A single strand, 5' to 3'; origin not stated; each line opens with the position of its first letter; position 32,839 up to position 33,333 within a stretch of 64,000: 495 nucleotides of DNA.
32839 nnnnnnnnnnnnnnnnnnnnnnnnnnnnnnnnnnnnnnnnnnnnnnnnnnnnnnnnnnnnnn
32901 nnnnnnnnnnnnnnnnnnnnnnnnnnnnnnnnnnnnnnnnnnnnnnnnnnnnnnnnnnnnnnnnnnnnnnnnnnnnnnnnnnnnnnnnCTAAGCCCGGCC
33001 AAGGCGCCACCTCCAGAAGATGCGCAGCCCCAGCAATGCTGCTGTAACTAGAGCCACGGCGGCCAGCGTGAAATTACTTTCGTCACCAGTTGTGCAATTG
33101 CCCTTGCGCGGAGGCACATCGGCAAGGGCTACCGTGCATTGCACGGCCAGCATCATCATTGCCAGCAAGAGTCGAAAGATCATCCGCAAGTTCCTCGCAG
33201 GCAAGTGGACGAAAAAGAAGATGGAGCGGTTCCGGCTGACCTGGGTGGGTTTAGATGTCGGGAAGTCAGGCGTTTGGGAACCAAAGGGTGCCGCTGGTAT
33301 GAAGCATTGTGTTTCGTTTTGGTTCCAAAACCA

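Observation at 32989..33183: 64-aa mini-protein made only of a signal peptide and the same CTTG-TM-Arg tail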

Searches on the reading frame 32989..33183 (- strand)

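Call 3: search_protein_families(library=ncbifam, proteins=[window:32989-33183:-], max_evalue=1)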
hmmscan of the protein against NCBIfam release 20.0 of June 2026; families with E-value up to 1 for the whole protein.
window:32989-33183:- (64 aa): 1 family
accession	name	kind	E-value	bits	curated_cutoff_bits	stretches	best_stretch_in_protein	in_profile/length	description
TIGR01167.1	LPXTG_anchor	domain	0.013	16.2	15.9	1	32-60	5-32/34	LPXTG cell wall anchor domain-containing protein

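Call 4: search_protein_families(library=pfam, proteins=[window:32989-33183:-], max_evalue=1)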
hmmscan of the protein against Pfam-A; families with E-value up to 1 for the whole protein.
window:32989-33183:- (64 aa): 1 family
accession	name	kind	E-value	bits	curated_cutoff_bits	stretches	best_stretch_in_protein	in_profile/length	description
PF14012.11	DUF4229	-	0.04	14.4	27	1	3-60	6-54/68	Protein of unknown function (DUF4229)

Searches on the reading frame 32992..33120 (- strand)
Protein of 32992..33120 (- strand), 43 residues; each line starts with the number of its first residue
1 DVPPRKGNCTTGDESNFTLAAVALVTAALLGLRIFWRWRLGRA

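Call 13: search_protein_families(library=ncbifam, proteins=[window:32992-33120:-], max_evalue=10)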
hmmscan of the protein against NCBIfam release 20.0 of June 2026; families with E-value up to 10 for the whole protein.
seq(43 aa): 1 family
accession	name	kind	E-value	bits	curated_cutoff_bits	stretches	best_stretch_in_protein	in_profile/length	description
TIGR01167.1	LPXTG_anchor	domain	0.0038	17.8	15.9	1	11-39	5-32/34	LPXTG cell wall anchor domain-containing protein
